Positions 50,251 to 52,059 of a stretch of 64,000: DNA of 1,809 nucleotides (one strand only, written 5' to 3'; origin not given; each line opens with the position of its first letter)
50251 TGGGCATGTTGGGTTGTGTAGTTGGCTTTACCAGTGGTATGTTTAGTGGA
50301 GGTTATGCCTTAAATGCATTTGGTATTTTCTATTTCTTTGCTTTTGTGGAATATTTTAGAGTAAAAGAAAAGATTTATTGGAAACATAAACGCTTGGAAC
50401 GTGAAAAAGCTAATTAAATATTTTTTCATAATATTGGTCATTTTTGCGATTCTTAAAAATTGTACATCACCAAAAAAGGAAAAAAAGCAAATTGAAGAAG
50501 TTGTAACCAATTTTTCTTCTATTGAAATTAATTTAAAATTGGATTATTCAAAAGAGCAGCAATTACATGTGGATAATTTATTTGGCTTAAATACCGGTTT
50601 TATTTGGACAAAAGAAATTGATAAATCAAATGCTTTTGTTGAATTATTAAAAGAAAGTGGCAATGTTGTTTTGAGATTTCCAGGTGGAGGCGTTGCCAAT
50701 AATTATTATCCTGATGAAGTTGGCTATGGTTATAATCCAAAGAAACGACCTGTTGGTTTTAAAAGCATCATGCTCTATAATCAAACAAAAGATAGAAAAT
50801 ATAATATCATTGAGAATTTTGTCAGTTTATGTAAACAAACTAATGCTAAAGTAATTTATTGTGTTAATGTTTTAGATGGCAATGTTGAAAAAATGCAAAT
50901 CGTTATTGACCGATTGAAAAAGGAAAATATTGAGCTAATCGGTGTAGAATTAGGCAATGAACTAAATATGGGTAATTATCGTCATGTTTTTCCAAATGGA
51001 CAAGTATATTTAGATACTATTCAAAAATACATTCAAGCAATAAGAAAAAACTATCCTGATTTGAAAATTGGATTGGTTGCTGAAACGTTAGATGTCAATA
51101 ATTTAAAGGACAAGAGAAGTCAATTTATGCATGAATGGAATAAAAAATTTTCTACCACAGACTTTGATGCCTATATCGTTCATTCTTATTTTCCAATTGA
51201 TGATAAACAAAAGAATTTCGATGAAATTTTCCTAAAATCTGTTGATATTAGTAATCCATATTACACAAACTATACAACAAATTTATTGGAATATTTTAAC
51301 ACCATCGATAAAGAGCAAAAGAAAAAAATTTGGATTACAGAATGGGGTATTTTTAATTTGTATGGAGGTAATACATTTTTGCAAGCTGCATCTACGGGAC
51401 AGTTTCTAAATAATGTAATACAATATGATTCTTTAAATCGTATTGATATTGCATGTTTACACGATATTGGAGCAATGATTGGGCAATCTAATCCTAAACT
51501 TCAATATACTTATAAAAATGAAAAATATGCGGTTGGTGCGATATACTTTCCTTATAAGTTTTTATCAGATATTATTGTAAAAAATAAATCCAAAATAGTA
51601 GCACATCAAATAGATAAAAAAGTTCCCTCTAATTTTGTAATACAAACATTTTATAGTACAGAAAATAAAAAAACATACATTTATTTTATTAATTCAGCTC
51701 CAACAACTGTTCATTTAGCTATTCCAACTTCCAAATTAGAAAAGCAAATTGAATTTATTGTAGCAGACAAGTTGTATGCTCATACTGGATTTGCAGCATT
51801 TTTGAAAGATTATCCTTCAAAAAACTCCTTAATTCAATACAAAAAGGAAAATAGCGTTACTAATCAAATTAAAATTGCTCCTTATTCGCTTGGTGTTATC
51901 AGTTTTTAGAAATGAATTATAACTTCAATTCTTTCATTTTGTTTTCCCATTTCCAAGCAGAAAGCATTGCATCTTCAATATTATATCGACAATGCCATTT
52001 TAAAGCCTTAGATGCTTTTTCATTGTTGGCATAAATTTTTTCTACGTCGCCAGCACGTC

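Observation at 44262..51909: Surface-glycan locus built only from periplasm-acting parts: three GT-C-like proteins, a Wzy/ligase-like protein and a GH-A lipoprotein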

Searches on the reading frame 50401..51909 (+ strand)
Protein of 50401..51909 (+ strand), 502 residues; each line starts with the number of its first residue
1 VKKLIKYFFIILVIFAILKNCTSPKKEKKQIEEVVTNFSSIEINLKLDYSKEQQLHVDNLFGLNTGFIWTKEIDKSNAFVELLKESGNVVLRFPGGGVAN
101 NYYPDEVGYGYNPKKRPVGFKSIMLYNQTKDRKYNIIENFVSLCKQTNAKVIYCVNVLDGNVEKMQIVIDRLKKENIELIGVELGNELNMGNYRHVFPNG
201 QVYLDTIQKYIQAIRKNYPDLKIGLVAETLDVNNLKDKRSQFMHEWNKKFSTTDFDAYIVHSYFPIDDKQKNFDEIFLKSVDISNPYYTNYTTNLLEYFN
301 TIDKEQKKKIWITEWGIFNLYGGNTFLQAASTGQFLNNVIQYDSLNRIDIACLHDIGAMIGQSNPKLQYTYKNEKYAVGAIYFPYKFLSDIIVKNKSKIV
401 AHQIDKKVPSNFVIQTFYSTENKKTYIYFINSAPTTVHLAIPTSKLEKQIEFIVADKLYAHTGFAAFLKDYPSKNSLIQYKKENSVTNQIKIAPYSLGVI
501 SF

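Call 3: search_protein_families(library=pfam, proteins=[window:50401-51909:+], max_evalue=1)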
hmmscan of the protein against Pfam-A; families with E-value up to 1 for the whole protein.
window:50401-51909:+ (502 aa): 2 families
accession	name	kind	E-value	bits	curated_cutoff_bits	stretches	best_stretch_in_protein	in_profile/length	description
PF11790.14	Glyco_hydro_cc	-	2.6e-06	27.6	21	1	207-342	92-195/237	Glycosyl hydrolase catalytic core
PF24591.1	Phage_YunG-like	-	0.0033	17.7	27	1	194-259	32-98/99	Phage YunG-like protein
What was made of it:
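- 50401..51909 (+): g5: 502-aa lipoprotein, clan GH-A (beta/alpha)8 glycoside hydrolase with a C-terminal domain. Pfam Glyco_hydro_cc scores 27.6 bits against a cut-off of 21 (call 3).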

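Call 4: search_protein_families(library=ncbifam, proteins=[window:50401-51909:+], max_evalue=1)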
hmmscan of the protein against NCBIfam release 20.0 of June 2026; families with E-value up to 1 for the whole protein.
window:50401-51909:+ (502 aa): 2 families
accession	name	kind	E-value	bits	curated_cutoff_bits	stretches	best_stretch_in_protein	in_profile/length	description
NF051901.1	ArabsyFurArfAAgro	equivalog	0.00091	18.3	625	1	79-162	53-131/502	arabinosylfuranosidase ArfA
TIGR01898.1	cas_TM1791_cmr6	equivalog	0.028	14.6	51.1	0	234-292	72-128/195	type III-B CRISPR module RAMP protein Cmr6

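Call 34: search_solved_structures(query=A5, max_evalue=10, show_alignments=2)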
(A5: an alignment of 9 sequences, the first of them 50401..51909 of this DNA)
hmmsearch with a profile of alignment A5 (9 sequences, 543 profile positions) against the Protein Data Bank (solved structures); distinct sequences matched with E-value up to 10: 15.
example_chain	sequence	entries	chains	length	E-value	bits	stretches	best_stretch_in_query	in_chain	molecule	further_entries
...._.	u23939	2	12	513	6.7e-06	28.1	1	104-196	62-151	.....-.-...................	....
5o7z_A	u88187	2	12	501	0.00013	23.9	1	104-196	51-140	Intracellular exo-alpha-(1->5)-L-arabinofuranosidase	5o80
5o81_A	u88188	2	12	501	0.00013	23.9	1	104-196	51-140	Intracellular exo-alpha-(1->5)-L-arabinofuranosidase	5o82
3s2c_A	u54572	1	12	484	0.00063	21.6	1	104-198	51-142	Alpha-N-arabinofuranosidase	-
4atw_A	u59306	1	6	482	0.00064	21.6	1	104-198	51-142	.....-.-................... DOMAIN PROTEIN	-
3ug3_A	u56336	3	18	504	0.00071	21.4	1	104-198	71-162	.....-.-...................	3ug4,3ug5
2vrq_A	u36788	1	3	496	0.069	14.9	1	104-197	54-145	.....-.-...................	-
2vrk_A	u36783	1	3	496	0.07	14.9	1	104-197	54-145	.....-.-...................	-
1pz3_A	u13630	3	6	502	0.16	13.6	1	104-196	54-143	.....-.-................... | Intracellular exo-alpha-(1->5)-L-arabinofuranosidase | GH51 a-l-arabinofuranosidase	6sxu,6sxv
1pz2_A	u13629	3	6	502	0.17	13.6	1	104-196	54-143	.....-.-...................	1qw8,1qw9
4nvs_A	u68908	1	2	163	0.65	11.7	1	449-483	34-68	Putative enzyme, glyoxalase family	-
6zt8_A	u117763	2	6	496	0.85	11.3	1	104-197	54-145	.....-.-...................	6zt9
6zt6_A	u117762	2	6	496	0.85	11.3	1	104-197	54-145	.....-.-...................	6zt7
6zta_A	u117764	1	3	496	0.85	11.3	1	104-197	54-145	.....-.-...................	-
9l5s_CV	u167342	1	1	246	3.3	9.3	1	292-339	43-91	Putative pre-mRNA splicing protein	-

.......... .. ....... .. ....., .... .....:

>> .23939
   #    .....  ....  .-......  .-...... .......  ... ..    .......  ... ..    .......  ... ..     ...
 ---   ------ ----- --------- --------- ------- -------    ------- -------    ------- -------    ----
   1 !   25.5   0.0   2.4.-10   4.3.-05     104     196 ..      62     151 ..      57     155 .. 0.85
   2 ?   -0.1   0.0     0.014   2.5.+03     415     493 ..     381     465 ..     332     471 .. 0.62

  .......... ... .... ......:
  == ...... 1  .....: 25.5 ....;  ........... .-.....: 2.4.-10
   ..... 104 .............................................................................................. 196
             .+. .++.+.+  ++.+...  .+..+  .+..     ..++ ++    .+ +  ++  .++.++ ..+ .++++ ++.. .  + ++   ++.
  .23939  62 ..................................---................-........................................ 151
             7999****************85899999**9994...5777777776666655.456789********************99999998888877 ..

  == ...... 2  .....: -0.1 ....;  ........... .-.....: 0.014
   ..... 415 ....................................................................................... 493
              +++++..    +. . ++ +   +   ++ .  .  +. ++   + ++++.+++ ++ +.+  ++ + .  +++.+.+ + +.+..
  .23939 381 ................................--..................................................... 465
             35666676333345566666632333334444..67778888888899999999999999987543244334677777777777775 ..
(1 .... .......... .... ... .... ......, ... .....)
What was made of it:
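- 50401..51909 (+): The family profile hits GH51 arabinofuranosidases at E 6.7e-6 (call 34).
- On Clan GH-A glycoside hydrolases (for g5): The family profile hits GH51 at E 6.7e-6 (call 34).
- On GH39 / PslG: A PDB profile search at E of 10 or below returns only GH51 enzymes and no GH39 (call 34).
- Closest known: Psl-type Wzx/Wzy-dependent exopolysaccharide loci of Pseudomonas. Different: A GT-C-fold enzyme is a core member here and is absent from psl. g5 matches GH51 and PF11790, not GH39 (calls 3, 34).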
